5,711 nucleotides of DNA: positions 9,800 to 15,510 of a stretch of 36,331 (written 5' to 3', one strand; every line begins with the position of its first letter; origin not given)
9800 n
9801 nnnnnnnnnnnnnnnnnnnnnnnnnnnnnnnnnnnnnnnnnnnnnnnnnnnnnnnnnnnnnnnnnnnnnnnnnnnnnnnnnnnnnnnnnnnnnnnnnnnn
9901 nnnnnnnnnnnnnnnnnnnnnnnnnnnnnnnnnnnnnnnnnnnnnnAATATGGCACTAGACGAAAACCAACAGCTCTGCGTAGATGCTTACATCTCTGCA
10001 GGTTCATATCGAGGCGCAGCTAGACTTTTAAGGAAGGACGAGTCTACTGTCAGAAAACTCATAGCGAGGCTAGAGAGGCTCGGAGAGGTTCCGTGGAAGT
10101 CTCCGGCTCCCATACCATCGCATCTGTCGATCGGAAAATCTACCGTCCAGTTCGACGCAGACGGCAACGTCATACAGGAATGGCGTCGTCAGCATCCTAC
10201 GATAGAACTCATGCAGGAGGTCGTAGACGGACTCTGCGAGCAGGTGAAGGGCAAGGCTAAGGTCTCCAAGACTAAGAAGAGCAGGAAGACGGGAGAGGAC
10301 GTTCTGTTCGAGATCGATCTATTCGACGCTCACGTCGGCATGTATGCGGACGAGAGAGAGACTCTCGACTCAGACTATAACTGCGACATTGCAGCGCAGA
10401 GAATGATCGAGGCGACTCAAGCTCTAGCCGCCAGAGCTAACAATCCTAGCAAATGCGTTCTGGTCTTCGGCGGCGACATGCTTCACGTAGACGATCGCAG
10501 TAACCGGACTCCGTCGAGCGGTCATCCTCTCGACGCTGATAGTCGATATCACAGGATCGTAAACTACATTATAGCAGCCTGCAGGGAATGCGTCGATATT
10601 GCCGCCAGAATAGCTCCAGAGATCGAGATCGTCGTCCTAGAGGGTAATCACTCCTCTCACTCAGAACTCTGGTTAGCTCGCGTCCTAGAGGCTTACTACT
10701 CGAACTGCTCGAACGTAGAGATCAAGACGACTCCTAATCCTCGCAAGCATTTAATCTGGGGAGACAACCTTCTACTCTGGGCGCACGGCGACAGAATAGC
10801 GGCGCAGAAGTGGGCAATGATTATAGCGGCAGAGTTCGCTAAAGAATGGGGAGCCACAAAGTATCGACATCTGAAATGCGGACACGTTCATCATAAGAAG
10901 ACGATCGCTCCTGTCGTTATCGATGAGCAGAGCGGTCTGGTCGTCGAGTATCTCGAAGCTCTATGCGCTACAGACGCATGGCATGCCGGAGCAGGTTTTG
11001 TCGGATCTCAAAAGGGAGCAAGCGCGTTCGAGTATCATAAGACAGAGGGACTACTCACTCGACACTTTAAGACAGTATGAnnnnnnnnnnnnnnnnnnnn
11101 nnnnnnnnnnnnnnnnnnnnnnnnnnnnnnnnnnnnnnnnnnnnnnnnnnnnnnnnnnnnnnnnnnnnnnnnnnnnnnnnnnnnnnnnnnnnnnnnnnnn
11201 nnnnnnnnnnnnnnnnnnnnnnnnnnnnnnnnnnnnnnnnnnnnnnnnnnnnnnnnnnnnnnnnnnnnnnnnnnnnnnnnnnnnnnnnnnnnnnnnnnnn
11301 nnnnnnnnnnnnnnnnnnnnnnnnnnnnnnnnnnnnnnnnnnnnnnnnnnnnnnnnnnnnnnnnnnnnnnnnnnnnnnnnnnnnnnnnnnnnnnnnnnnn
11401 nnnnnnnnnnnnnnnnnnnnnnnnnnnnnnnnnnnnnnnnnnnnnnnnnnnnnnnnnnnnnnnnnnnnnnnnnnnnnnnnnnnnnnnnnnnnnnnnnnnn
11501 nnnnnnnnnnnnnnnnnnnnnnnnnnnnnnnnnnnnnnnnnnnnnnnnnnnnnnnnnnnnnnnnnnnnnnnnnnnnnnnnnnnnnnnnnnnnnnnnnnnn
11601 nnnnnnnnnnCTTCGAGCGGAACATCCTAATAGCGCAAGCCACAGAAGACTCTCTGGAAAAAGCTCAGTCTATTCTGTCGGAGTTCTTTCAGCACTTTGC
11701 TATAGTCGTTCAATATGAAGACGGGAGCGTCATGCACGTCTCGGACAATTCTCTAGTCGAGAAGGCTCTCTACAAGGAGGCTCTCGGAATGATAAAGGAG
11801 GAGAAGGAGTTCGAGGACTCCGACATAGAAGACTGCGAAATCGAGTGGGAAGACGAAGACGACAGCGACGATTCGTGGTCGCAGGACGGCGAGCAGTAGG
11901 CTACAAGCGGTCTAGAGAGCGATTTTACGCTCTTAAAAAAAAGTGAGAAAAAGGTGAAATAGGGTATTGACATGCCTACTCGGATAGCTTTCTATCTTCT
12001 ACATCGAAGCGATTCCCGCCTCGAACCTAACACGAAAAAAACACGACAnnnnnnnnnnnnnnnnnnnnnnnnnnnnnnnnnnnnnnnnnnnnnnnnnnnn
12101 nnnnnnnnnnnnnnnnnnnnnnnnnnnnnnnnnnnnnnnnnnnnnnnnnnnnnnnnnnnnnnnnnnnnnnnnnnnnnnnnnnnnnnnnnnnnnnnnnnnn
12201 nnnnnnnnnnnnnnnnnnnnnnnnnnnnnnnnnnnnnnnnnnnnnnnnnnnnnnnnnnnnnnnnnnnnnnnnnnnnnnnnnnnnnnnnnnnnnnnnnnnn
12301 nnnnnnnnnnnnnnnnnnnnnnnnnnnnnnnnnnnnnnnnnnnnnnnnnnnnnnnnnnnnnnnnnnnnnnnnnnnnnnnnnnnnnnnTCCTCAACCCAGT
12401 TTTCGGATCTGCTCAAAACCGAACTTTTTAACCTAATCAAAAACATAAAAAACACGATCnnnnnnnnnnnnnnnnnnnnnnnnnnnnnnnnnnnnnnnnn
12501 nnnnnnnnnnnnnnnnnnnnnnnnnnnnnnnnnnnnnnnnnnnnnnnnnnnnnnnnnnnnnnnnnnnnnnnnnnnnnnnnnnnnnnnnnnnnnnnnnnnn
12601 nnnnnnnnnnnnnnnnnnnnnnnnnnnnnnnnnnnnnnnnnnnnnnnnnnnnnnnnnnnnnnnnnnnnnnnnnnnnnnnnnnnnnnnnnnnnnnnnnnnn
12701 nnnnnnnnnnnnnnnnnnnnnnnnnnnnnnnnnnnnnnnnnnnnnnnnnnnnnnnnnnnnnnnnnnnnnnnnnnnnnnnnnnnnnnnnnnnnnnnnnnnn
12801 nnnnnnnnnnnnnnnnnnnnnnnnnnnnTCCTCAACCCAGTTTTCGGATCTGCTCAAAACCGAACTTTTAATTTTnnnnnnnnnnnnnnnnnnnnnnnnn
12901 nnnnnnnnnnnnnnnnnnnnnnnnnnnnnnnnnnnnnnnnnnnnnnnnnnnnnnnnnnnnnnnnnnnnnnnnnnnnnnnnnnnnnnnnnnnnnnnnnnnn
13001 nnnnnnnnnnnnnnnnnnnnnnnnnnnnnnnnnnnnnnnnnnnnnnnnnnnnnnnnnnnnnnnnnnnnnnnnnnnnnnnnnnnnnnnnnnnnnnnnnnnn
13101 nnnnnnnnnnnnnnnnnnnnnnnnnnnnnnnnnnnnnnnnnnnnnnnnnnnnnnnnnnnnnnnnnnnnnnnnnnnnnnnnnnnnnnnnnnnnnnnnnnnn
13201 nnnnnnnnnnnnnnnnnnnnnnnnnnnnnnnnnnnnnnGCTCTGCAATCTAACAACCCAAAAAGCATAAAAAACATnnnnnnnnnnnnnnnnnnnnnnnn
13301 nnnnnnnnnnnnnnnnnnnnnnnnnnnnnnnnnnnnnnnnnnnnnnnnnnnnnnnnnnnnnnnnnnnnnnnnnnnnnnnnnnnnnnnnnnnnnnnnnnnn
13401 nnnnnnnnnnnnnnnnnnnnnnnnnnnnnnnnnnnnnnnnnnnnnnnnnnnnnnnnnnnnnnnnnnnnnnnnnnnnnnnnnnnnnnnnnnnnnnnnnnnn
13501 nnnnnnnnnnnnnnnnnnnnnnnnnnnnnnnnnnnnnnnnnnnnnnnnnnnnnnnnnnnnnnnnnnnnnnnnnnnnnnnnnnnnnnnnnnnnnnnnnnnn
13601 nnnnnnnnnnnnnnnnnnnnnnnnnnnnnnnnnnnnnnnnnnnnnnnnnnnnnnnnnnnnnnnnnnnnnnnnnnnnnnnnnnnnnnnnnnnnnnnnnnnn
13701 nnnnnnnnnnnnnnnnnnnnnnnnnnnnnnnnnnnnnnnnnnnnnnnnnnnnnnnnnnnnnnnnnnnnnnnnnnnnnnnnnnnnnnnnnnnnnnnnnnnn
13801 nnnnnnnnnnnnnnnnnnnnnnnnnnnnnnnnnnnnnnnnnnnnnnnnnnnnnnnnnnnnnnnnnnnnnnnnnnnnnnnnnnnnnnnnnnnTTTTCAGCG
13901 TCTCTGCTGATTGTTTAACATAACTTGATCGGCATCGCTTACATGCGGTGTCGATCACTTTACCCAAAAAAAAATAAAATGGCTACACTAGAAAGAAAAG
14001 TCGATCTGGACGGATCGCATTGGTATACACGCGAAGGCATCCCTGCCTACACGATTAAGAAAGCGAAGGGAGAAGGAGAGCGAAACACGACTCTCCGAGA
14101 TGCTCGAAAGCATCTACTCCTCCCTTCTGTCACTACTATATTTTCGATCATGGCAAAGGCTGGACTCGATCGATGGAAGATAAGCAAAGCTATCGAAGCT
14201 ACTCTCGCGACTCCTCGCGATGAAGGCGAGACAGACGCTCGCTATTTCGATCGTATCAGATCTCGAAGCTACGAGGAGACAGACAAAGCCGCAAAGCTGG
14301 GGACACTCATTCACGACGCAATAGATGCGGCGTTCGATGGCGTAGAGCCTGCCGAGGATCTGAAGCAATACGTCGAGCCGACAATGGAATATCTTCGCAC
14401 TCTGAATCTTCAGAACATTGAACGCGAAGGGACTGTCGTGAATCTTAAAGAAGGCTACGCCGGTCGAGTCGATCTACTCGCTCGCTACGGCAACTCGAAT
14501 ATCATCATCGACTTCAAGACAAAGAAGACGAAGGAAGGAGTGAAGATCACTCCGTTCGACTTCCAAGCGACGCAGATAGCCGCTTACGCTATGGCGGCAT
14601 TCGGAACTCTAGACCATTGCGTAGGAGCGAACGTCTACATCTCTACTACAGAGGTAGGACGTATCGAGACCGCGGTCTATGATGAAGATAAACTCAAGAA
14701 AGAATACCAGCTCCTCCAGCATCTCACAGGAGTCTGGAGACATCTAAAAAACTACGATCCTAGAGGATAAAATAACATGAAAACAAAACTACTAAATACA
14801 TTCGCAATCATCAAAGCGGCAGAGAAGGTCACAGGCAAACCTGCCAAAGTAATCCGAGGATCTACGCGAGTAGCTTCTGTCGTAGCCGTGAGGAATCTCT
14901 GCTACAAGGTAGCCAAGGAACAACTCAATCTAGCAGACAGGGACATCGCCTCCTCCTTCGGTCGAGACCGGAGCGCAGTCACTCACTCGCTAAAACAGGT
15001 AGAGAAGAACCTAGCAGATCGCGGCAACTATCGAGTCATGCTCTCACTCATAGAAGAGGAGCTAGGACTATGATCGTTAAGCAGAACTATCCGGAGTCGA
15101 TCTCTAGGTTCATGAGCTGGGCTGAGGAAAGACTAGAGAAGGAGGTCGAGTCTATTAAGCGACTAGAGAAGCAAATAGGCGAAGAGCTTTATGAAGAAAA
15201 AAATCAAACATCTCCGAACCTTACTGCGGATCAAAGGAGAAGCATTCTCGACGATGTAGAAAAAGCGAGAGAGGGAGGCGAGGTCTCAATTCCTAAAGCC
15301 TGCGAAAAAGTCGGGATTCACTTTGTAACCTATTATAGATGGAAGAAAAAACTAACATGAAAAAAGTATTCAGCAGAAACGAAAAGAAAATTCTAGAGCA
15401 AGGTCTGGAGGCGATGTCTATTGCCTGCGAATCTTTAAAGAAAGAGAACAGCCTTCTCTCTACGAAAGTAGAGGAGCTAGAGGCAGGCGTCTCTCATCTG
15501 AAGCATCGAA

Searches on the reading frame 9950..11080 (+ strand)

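Call 13: search_protein_families(library=pfam, proteins=[window:9950-11080:+], max_evalue=0.01)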
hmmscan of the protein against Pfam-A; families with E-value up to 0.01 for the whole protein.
window:9950-11080:+ (376 aa): 0 families

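Call 14: search_protein_families(library=phrogs, proteins=[window:9950-11080:+], max_evalue=0.01)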
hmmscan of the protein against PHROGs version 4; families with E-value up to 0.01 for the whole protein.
window:9950-11080:+ (376 aa): 5 families
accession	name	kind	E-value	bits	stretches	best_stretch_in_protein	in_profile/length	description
phrog_704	-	DNA, RNA and nucleotide metabolism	3.3e-80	271.1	1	63-372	78-382/390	DNA repair exonuclease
phrog_284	-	DNA, RNA and nucleotide metabolism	8.4e-14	52.3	1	23-318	25-342/398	exonuclease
phrog_20762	-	unknown function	1.2e-13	52.3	1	257-373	2-112/117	-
phrog_20703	-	unknown function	3.3e-08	34.6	1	62-189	107-233/258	-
phrog_21891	-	unknown function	2e-06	29.5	1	241-363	6-120/130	-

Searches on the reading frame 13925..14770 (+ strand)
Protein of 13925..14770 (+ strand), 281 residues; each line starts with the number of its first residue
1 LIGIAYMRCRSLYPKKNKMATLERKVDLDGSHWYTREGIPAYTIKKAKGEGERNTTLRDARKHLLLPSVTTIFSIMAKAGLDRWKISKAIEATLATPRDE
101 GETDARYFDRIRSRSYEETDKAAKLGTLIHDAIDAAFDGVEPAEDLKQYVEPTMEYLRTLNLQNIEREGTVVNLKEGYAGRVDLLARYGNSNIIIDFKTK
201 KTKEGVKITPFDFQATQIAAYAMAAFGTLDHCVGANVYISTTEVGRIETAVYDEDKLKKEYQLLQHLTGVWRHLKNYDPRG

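Call 13: search_protein_families(library=pfam, proteins=[window:13925-14770:+], max_evalue=0.01)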
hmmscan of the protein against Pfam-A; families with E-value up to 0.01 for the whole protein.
window:13925-14770:+ (281 aa): 1 family
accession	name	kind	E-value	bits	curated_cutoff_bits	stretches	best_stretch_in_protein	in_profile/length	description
PF12705.13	PDDEXK_1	-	1.8e-08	35.1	22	1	179-276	125-226/247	PD-(D/E)XK nuclease superfamily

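Call 14: search_protein_families(library=phrogs, proteins=[window:13925-14770:+], max_evalue=0.01)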
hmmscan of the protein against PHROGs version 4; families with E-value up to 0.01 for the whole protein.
window:13925-14770:+ (281 aa): 6 families
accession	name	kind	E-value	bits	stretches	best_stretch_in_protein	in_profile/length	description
phrog_298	-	DNA, RNA and nucleotide metabolism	2e-23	84.2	1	65-276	65-261/293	exonuclease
phrog_466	-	DNA, RNA and nucleotide metabolism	1.3e-09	38.9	1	116-225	205-318/446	exonuclease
phrog_1706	-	DNA, RNA and nucleotide metabolism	2.1e-06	28.4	1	119-232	81-177/293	CRISPR/Cas system associated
phrog_1218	-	DNA, RNA and nucleotide metabolism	6.9e-06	26.5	1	170-216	136-179/364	exonuclease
phrog_69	-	DNA, RNA and nucleotide metabolism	0.00056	20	1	107-231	109-253/501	exonuclease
phrog_13563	-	unknown function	0.0072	17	1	131-221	115-205/241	-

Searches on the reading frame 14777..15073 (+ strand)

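Call 13: search_protein_families(library=pfam, proteins=[window:14777-15073:+], max_evalue=0.01)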
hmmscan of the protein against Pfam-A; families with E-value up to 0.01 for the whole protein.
window:14777-15073:+ (98 aa): 1 family
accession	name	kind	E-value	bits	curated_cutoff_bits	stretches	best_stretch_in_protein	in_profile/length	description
PF08299.17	Bac_DnaA_C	-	2.4e-08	34.3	31.5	1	11-75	4-69/69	Bacterial dnaA protein helix-turn-helix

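Call 14: search_protein_families(library=phrogs, proteins=[window:14777-15073:+], max_evalue=0.01)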
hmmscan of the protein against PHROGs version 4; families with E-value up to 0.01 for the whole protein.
window:14777-15073:+ (98 aa): 1 family
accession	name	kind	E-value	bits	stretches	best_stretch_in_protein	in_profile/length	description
phrog_34198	-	unknown function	0.0062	17.4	1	26-90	25-91/180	-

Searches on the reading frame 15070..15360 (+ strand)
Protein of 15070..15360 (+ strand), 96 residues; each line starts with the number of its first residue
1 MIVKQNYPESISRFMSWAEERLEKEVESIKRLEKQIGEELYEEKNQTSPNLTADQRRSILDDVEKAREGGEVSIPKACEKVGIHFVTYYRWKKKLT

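Call 13: search_protein_families(library=pfam, proteins=[window:15070-15360:+], max_evalue=0.01)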
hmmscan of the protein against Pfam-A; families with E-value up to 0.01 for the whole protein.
window:15070-15360:+ (96 aa): 4 families
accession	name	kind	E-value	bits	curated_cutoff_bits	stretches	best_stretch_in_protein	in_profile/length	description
PF13022.12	HTH_Tnp_1_2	-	0.00091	19.8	27.9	1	48-94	5-49/122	Helix-turn-helix of insertion element transposase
PF13518.12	HTH_28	-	0.0019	18.7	25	1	66-94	9-35/52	Helix-turn-helix domain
PF01527.26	HTH_Tnp_1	-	0.0024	18.5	24.1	0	71-95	23-47/75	Transposase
PF13384.12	HTH_23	-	0.0024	18.1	24.6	1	54-94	5-40/50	Homeodomain-like domain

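Call 14: search_protein_families(library=phrogs, proteins=[window:15070-15360:+], max_evalue=0.01)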
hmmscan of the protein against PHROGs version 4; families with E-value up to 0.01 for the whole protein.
window:15070-15360:+ (96 aa): 1 family
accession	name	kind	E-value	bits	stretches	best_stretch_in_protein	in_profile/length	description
phrog_4102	-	head and packaging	0.0072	17.5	0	74-94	33-53/166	terminase small subunit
